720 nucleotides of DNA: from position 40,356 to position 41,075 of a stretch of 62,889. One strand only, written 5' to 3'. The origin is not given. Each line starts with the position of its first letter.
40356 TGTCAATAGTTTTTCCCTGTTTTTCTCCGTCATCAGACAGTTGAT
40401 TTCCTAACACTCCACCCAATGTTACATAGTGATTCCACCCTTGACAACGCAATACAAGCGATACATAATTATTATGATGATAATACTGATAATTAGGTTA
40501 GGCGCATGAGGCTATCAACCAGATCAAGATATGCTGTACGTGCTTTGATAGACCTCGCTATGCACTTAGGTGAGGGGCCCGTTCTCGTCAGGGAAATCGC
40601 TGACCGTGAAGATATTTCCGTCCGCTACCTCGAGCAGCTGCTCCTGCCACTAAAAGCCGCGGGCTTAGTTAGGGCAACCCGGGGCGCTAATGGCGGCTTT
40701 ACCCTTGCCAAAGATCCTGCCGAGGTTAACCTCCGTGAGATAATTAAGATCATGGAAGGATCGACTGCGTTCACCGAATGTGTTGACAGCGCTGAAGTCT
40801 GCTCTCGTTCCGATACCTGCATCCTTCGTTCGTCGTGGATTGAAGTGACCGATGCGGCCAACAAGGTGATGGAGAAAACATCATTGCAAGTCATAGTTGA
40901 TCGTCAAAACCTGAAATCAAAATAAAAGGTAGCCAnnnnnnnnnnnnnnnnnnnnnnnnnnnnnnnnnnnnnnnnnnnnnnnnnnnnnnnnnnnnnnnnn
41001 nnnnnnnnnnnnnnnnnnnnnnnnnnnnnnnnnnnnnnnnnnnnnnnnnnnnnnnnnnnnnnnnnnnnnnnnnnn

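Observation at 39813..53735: A shared promoter and operator-like box ties the divergent Rrf2 genes, an 11-gene operon and the convergent Hgd-like operon into one candidate regulon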

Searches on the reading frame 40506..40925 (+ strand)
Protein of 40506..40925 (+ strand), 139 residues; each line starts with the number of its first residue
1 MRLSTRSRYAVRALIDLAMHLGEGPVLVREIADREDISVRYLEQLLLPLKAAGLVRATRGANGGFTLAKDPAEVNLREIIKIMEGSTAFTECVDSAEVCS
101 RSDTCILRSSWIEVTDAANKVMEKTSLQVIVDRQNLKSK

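Call 5: search_protein_families(library=pfam, proteins=[window:40506-40925:+], max_evalue=0.01)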
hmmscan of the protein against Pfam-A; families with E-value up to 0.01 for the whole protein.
window:40506-40925:+ (139 aa): 2 families
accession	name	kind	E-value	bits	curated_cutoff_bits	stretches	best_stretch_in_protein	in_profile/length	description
PF02082.26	Rrf2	-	7.5e-39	133.3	30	1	3-132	1-131/132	Iron-dependent Transcriptional regulator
PF03444.21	HrcA_DNA-bdg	-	0.0017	18.4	21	1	3-66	2-64/79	Winged helix-turn-helix transcription repressor, HrcA DNA-binding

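Call 12: search_protein_families(library=ncbifam, proteins=[window:40506-40925:+], max_evalue=0.001)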
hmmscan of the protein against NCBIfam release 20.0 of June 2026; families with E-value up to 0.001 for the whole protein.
window:40506-40925:+ (139 aa): 7 families
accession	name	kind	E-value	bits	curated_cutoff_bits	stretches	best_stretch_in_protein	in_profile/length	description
TIGR00738.1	rrf2_super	superfamily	7.6e-37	126.1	73.3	1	1-131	1-131/132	Rrf2 family transcriptional regulator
NF047409.1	Cys_reg_CymR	equivalog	3.6e-32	111.4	195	1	1-135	1-128/139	cysteine metabolism transcriptional regulator CymR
TIGR02010.1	IscR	equivalog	5.5e-32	110.4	207.55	1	1-135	1-134/135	Fe-S cluster assembly transcriptional regulator IscR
NF008110.0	PRK10857.1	equivalog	3.5e-26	91.9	275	1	1-136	1-135/164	Fe-S cluster assembly transcriptional regulator IscR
TIGR02944.1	suf_reg_Xantho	equivalog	6e-23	81.7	110.65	1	2-128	3-128/130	SUF system Fe-S cluster assembly regulator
NF008886.0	PRK11920.1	equivalog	2.8e-20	72.6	193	1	1-135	1-136/153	iron-responsive transcriptional regulator RirA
NF008240.0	PRK11014.1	equivalog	7.8e-11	42.2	182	1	1-133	1-130/141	nitric oxide-sensing transcriptional repressor NsrR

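Call 41: find_homologous_proteins(query=window:40506-40922:+, max_evalue=1e-30)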
Query window:40506-40922:+ (139 aa): 119 proteins with E <= 1e-30 among 604 candidates.
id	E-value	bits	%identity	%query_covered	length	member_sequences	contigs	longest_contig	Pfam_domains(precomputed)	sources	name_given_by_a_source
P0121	8.5e-82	289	100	100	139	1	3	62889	PF02082.27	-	-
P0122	2.9e-80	284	99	100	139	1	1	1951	PF02082.27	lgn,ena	-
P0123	2.1e-78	278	96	100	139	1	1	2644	PF02082.27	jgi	-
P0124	1.7e-73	262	92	97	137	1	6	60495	PF02082.27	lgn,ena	-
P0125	2.6e-71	255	87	97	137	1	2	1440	PF02082.27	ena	-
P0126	4.4e-71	255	83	100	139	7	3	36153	PF02082.27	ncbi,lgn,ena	-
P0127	7.8e-70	251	85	99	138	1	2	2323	PF02082.27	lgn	-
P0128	1.2e-67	244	84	97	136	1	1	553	PF02082.27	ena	-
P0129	1.5e-67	243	80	99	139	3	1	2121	PF02082.27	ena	-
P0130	2.0e-66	240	84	96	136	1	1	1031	PF02082.27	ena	-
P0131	4.3e-66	239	78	99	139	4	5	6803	PF02082.27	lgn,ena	-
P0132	2.1e-65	236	80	96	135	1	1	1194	PF02082.27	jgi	jgi:Rrf2 family protein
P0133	3.1e-65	236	78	99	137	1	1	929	PF02082.27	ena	-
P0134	5.4e-65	235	79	97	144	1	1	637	PF02082.27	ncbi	-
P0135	5.9e-65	235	78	100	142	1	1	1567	PF02082.27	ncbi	-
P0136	2.2e-64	233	78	97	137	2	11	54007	PF02082.27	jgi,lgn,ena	jgi:Rrf2 family transcriptional regulator, cysteine metabolism repressor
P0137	4.3e-64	232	79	97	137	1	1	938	PF02082.27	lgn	-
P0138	3.5e-62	226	76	96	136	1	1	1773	PF02082.27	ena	-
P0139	4.7e-62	226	76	96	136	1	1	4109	PF02082.27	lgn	-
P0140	9.3e-62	225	76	96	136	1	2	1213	PF02082.27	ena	-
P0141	5.4e-61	222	78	96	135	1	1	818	PF02082.27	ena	-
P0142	9.1e-60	218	72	97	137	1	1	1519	PF02082.27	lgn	-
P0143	5.1e-59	216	73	99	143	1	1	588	PF02082.27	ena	-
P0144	8.3e-59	215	76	97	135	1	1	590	PF02082.27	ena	-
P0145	5.7e-58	212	72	99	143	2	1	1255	PF02082.27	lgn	-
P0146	6.4e-58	212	72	99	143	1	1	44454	PF02082.27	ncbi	ncbi:MAG: Rrf2 family transcriptional regulator [Dehalococcoidia bacterium]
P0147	1.0e-57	212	71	100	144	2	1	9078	PF02082.27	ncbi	-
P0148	2.3e-56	207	72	96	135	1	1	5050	PF02082.27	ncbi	-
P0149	4.8e-56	206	72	96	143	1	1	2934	PF02082.27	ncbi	-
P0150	5.7e-56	206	72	94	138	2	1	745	PF02082.27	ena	-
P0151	1.5e-55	205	69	96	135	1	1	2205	PF02082.27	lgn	-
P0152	7.6e-55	202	70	99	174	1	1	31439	PF02082.27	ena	-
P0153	1.5e-54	201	73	89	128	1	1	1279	PF02082.27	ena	-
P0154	3.7e-54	200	68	99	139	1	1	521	PF02082.27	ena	-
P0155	2.7e-51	191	64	100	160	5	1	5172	PF02082.27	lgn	-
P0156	2.0e-50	188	65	100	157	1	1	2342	PF02082.27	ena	-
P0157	3.4e-50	187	65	100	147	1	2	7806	PF02082.27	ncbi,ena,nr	ncbi:Rrf2 family transcriptional regulator [Dehalococcoidia bacterium]|nr:Rrf2 family transcriptiona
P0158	5.0e-50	187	62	100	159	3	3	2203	PF02082.27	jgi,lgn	-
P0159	8.7e-49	183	63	100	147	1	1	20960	PF02082.27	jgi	jgi:Rrf2 family protein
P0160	4.5e-48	180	63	100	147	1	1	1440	PF02082.27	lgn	-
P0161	6.5e-48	180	63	100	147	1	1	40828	PF02082.27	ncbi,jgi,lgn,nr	ncbi:Rrf2 family transcriptional regulator [Candidatus Acetothermia bacterium]|jgi:Rrf2 family prote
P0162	6.8e-48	180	64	100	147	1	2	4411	PF02082.27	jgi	-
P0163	2.3e-47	178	63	100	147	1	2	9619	PF02082.27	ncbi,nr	ncbi:Rrf2 family transcriptional regulator [Dehalococcoidia bacterium]|nr:Rrf2 family transcriptiona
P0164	2.3e-47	178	62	97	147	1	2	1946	PF02082.27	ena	-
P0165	2.9e-47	178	63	100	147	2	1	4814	PF02082.27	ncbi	-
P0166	3.2e-47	178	62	97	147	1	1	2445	PF02082.27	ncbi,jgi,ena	-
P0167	3.5e-47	178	58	100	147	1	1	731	PF02082.27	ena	-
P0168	4.4e-47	177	62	100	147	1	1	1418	PF02082.27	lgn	-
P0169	4.9e-47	177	63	100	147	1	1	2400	PF02082.27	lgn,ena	-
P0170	5.3e-47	177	59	100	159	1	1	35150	PF02082.27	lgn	-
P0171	5.3e-47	177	58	100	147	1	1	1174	PF02082.27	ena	-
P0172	6.2e-47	177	62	100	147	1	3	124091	PF02082.27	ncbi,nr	ncbi:MAG: RrF2 family transcriptional regulator [Dehalococcoidia bacterium]|nr:HTH-type transcriptio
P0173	1.2e-46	176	62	100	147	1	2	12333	PF02082.27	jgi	-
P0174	1.6e-46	175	62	100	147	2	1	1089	PF02082.27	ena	-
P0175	1.6e-46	175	61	97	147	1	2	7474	PF02082.27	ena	-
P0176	1.7e-46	175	60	100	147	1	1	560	PF02082.27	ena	-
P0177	2.3e-46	175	61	97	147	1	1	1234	PF02082.27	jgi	-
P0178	2.4e-46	175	62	100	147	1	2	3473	PF02082.27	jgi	-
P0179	3.3e-46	174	61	100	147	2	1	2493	PF02082.27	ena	-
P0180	3.7e-46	174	61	100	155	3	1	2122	PF02082.27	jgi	-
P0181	4.2e-46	174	61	100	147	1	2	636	PF02082.27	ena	-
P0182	8.4e-46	173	61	100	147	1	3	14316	PF02082.27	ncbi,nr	ncbi:Rrf2 family transcriptional regulator [Dehalococcoidia bacterium]|nr:Rrf2 family transcriptiona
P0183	1.1e-45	173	55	100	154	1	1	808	PF02082.27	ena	-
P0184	3.7e-45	171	60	97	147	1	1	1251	PF02082.27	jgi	jgi:Rrf2 family cysteine metabolism transcriptional repressor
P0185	6.2e-45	170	59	96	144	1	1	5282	PF02082.27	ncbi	-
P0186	7.1e-45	170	55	100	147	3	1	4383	PF02082.27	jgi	-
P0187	2.2e-44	168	55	100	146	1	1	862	PF02082.27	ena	-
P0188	2.5e-44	168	56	96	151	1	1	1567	PF02082.27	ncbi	-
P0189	2.0e-43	165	54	99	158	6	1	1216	PF02082.27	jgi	-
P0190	3.5e-43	165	58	97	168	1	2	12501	PF02082.27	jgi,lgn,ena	-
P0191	3.8e-43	164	55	100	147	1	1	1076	PF02082.27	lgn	-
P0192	9.5e-43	163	56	99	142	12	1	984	PF02082.27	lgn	-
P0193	1.3e-42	163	61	90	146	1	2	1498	PF02082.27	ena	-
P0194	1.7e-42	162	59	96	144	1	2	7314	PF02082.27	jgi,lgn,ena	-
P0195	1.8e-42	162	57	96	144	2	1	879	PF02082.27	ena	-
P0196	8.5e-42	160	53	97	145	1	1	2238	PF02082.27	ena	-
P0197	8.6e-42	160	54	96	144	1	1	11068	PF02082.27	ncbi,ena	-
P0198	9.2e-42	160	54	99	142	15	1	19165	PF02082.27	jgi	jgi:Rrf2 family cysteine metabolism transcriptional repressor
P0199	1.9e-41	159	57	92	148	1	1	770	PF02082.27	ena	-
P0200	4.6e-41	158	84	65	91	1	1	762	PF02082.27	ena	-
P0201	6.0e-41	157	62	91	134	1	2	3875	PF02082.27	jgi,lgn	-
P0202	2.2e-40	156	61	91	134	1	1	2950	PF02082.27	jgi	jgi:Rrf2 family protein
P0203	9.0e-40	154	53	96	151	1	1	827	PF02082.27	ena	-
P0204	3.4e-39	152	52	99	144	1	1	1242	PF02082.27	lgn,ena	-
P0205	3.4e-39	152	51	96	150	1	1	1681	PF02082.27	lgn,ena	-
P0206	3.7e-39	152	51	96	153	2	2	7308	PF02082.27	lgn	-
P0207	4.6e-39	151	58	89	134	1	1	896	PF02082.27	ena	-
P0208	5.2e-39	151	50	100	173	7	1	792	PF02082.27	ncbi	-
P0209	5.9e-39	151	52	99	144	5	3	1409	PF02082.27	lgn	-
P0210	3.1e-38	149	53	97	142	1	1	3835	PF02082.27,PF03444.22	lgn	-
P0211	4.9e-38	148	51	99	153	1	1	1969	PF02082.27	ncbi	-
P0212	1.6e-37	146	51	96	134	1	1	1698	PF02082.27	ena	-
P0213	2.0e-37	146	52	99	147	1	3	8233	PF02082.27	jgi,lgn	-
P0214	2.0e-37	146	51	97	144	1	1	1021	PF02082.27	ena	-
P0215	2.3e-37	146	58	87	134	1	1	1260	PF02082.27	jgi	-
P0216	2.6e-37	146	50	100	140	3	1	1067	PF02082.27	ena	-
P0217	3.7e-37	145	50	100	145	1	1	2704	PF02082.27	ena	-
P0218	1.1e-36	144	60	78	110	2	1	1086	PF02082.27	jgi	-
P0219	1.5e-36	143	49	96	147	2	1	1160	PF02082.27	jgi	jgi:Rrf2 family protein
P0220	2.7e-36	142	75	61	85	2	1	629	PF02082.27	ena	-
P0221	2.7e-35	139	50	96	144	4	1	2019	PF02082.27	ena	-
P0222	9.3e-35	137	49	99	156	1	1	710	PF02082.27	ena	-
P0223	2.9e-34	136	49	99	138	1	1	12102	PF02082.27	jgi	jgi:Rrf2 family transcriptional regulator, cysteine metabolism repressor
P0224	3.5e-34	136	47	99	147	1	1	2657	PF02082.27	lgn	-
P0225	1.1e-33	134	48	95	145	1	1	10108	PF02082.27,PF03444.22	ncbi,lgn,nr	ncbi:MAG: Rrf2 family transcriptional regulator [Sedimentisphaerales bacterium]|nr:Rrf2 family trans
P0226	1.4e-33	134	46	99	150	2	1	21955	PF02082.27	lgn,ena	-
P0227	3.8e-33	132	48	94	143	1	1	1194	PF02082.27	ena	-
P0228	7.9e-33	131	44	96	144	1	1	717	PF02082.27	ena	-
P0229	1.1e-32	131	50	96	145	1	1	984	PF02082.27,PF03444.22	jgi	jgi:Rrf2 family protein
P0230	1.5e-32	130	47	100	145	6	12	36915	PF02082.27,PF03444.22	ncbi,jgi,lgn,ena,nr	ncbi:MAG TPA: Rrf2 family transcriptional regulator [Anaerohalosphaeraceae bacterium]|nr:Rrf2 family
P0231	2.9e-32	129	44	100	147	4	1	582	PF02082.27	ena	-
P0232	3.5e-32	129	45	100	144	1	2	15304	PF02082.27,PF03444.22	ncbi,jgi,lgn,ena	ncbi:MAG: RrF2 family transcriptional regulator [Planctomycetota bacterium]|jgi:Rrf2 family protein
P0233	4.8e-32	129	47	96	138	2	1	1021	PF02082.27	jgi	jgi:Rrf2 family cysteine metabolism transcriptional repressor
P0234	4.9e-32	129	45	100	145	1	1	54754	PF02082.27,PF03444.22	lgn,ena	-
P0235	5.0e-32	129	45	100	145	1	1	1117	PF02082.27,PF03444.22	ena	-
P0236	6.9e-32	128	45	100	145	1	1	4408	PF02082.27,PF03444.22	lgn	-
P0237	1.0e-31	128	46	95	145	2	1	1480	PF02082.27,PF03444.22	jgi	jgi:Rrf2 family cysteine metabolism transcriptional repressor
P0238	3.7e-31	126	44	99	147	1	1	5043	PF02082.27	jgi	-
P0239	4.0e-31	126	46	91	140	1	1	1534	PF02082.27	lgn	-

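Call 42: find_encoding_contigs(protein=P0126, flank=10000, max_places=2)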
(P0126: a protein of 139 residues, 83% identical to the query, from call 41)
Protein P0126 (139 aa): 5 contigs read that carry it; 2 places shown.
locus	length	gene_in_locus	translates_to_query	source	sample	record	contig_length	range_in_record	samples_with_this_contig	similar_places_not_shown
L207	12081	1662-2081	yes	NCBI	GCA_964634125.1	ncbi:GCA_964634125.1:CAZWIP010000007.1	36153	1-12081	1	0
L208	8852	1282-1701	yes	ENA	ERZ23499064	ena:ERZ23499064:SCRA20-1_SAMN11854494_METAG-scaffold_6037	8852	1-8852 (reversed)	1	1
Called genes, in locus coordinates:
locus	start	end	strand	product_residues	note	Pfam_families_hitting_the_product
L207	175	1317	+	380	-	PF00724:Oxidored_FMN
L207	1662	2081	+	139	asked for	PF02082:Rrf2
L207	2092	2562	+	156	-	PF01257:2Fe-2S_thioredx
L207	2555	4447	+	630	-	PF01257:2Fe-2S_thioredx (weak), PF01512:Complex1_51K, PF12838:Fer4_7 (faint), PF00037:Fer4 (faint), PF10589:NADH_4Fe-4S, PF13237:Fer4_10 (weak), PF14697:Fer4_21 (weak), PF13187:Fer4_9 (weak), +2 more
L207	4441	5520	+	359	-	PF13183:Fer4_8, PF13237:Fer4_10 (weak), PF13534:Fer4_17 (weak), PF02754:CCG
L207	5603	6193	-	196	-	PF13367:PrsW-protease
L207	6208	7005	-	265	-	PF18912:DZR_2 (faint), PF12773:DZR, PF06271:RDD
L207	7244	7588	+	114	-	PF02675:AdoMet_dc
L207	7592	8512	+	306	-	PF17284:Spermine_synt_N, PF01564:Spermine_synth, PF08242:Methyltransf_12 (weak), PF13649:Methyltransf_25 (weak)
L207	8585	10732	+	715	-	PF00580:UvrD-helicase, PF13086:AAA_11 (faint), PF13245:AAA_19, PF13604:AAA_30 (faint), PF01443:Viral_helicase1 (faint), PF13361:UvrD_C, PF13538:UvrD_C_2, PF21196:PcrA_UvrD_tudor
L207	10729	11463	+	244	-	PF01138:RNase_PH, PF03725:RNase_PH_C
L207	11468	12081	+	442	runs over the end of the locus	PF06245:DUF1015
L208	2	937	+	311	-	?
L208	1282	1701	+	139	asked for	PF02082:Rrf2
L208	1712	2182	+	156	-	PF01257:2Fe-2S_thioredx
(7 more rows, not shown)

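Call 43: find_encoding_contigs(protein=P0146, flank=10000, max_places=2)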
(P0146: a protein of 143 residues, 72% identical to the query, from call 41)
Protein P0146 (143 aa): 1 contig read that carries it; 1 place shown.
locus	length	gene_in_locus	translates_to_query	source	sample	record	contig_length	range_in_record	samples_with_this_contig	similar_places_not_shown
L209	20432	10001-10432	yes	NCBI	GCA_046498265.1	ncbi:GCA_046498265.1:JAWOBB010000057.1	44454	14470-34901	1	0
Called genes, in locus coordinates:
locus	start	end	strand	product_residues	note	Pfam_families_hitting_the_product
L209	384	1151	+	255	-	PF00106:adh_short, PF08659:KR, PF13561:adh_short_C2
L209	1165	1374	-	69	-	PF03459:TOBE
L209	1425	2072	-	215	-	PF00072:Response_reg, PF08281:Sigma70_r4_2 (weak), PF00196:GerE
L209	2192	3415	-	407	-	PF01590:GAF, PF13185:GAF_2, PF13492:GAF_3, PF07730:HisKA_3, PF13581:HATPase_c_2 (weak), PF02518:HATPase_c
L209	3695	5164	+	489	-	PF01565:FAD_binding_4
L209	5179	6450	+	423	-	PF13183:Fer4_8, PF02754:CCG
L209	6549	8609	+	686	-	PF04879:Molybdop_Fe4S4, PF00384:Molybdopterin, PF01568:Molydop_binding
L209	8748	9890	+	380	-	PF00724:Oxidored_FMN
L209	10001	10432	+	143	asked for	PF02082:Rrf2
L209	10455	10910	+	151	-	PF01257:2Fe-2S_thioredx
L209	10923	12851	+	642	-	PF01257:2Fe-2S_thioredx (weak), PF01512:Complex1_51K, PF10531:SLBB (weak), PF10589:NADH_4Fe-4S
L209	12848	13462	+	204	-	PF00111:Fer2 (weak), PF13510:Fer2_4, PF12837:Fer4_6 (faint), PF12838:Fer4_7 (weak)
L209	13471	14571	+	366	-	PF13183:Fer4_8, PF13534:Fer4_17, PF02754:CCG (weak)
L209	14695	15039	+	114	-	PF02675:AdoMet_dc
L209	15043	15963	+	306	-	PF17284:Spermine_synt_N, PF01564:Spermine_synth, PF08242:Methyltransf_12 (faint), PF13649:Methyltransf_25 (weak)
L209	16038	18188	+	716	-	PF00580:UvrD-helicase, PF01443:Viral_helicase1 (faint), PF13245:AAA_19, PF13604:AAA_30 (faint), PF13361:UvrD_C, PF13538:UvrD_C_2, PF21196:PcrA_UvrD_tudor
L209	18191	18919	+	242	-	PF01138:RNase_PH, PF03725:RNase_PH_C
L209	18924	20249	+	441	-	PF06245:DUF1015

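Call 44: find_encoding_contigs(protein=P0152, flank=10000, max_places=2)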
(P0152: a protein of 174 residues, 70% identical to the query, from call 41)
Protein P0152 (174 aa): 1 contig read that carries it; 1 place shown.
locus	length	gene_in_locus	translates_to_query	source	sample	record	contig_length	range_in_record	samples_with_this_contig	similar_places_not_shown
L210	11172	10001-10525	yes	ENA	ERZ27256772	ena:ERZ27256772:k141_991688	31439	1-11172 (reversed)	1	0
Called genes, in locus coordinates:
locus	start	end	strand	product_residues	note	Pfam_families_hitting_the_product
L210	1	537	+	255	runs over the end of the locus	PF23441:SDR, PF00106:adh_short, PF08659:KR, PF13561:adh_short_C2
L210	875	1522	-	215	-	PF00072:Response_reg, PF08281:Sigma70_r4_2 (weak), PF00196:GerE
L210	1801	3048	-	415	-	PF01590:GAF, PF13185:GAF_2, PF13492:GAF_3, PF07730:HisKA_3, PF13581:HATPase_c_2 (weak), PF02518:HATPase_c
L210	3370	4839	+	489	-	PF01565:FAD_binding_4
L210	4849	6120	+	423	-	PF13183:Fer4_8, PF02754:CCG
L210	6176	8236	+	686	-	PF04879:Molybdop_Fe4S4, PF00384:Molybdopterin, PF01568:Molydop_binding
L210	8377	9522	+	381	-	PF00724:Oxidored_FMN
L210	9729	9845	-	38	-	-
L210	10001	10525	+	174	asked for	PF02082:Rrf2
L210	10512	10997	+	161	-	PF01257:2Fe-2S_thioredx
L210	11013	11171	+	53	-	?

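Call 47: find_encoding_contigs(protein=P0188, flank=5000, max_places=3)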
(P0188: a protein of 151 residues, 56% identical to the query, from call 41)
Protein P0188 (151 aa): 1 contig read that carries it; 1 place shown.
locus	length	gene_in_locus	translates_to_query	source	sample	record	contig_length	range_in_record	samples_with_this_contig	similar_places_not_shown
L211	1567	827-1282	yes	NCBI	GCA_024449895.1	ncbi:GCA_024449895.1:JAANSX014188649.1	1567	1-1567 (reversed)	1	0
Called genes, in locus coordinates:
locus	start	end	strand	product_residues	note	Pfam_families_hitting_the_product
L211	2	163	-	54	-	?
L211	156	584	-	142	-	PF02082:Rrf2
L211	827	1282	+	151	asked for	PF02082:Rrf2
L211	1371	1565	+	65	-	?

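Call 48: find_encoding_contigs(protein=P0189, flank=5000, max_places=3)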
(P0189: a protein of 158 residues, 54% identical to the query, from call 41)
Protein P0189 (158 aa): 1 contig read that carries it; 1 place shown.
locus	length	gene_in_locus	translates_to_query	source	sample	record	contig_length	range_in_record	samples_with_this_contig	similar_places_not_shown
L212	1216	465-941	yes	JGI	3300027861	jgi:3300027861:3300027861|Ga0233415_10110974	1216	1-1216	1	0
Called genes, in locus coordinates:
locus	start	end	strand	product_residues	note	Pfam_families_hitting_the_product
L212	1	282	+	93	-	?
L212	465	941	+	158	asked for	PF02082:Rrf2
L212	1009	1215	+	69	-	?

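Call 55: search_solved_structures(query=window:40506-40922:+, max_evalue=0.00001)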
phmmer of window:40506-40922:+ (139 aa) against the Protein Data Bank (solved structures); distinct sequences matched with E-value up to 0.00001: 13.
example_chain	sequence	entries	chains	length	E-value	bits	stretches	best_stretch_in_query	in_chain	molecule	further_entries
4cic_A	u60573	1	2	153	2e-27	99.1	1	2-128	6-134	TRANSCRIPTIONAL REGULATOR, BADM/RRF2 FAMILY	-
2y75_A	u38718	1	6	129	9e-23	84.1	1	2-130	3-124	HTH-TYPE TRANSCRIPTIONAL REGULATOR CYMR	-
3lwf_A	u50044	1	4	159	1e-21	80.7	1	1-128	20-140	Putative transcriptional regulator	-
3t8r_A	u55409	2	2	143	2.7e-21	79.3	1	1-132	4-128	Staphylococcus aureus CymR | Staphylococcus aureus CymR (oxidized form)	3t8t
4hf0_A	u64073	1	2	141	1.1e-18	70.9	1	1-134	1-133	HTH-type transcriptional regulator IscR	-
4hf1_A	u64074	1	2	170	1.3e-18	70.7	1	1-135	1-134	HTH-type transcriptional regulator IscR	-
4hf2_A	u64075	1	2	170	9.1e-18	67.9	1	1-135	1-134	HTH-type transcriptional regulator IscR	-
4chu_A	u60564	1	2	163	9.7e-18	67.8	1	2-135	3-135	HTH-TYPE TRANSCRIPTIONAL REGULATOR ISCR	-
7zpn_A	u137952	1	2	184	2.6e-14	56.7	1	2-88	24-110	HTH-type transcriptional regulator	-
6hsd_A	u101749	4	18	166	1.1e-07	35.4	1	20-94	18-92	Rrf2 family transcriptional regulator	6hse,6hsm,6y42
6y45_A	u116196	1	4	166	1.5e-07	34.9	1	20-94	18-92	Rrf2 family transcriptional regulator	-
5n07_A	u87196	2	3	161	2.1e-07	34.4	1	1-119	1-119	HTH-type transcriptional repressor NsrR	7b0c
5n08_A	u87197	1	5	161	6.4e-06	29.6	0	1-89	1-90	HTH-type transcriptional repressor NsrR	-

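Call 60: find_encoding_contigs(protein=P0172, flank=6000, max_places=2)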
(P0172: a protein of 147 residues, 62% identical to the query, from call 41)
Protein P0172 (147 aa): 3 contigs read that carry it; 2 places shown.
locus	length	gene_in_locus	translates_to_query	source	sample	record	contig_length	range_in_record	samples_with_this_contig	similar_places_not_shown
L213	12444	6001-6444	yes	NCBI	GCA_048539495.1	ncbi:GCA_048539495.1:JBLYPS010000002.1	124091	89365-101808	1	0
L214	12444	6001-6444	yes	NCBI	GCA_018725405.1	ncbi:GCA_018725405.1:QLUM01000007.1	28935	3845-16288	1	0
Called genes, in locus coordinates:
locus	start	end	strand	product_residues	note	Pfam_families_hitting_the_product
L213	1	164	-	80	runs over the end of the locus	-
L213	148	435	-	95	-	PF04365:BrnT_toxin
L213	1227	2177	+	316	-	PF13379:NMT1_2, PF09084:NMT1, PF12974:Phosphonate-bd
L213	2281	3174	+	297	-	PF13379:NMT1_2, PF09084:NMT1, PF12974:Phosphonate-bd (weak)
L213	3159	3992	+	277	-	PF00528:BPD_transp_1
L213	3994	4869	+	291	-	PF00005:ABC_tran, PF13304:AAA_21 (faint)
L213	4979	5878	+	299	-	PF00291:PALP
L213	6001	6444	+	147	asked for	PF02082:Rrf2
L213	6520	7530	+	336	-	PF00899:ThiF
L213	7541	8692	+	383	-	PF00155:Aminotran_1_2, PF00266:Aminotran_5, PF01041:DegT_DnrJ_EryC1, PF01212:Beta_elim_lyase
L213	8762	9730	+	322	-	PF00291:PALP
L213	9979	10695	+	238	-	PF14602:Hexapep_2 (faint), PF00132:Hexapep (weak)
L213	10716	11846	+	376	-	PF01053:Cys_Met_Meta_PP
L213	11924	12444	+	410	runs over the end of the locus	PF00291:PALP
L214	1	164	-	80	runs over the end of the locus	-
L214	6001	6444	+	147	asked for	PF02082:Rrf2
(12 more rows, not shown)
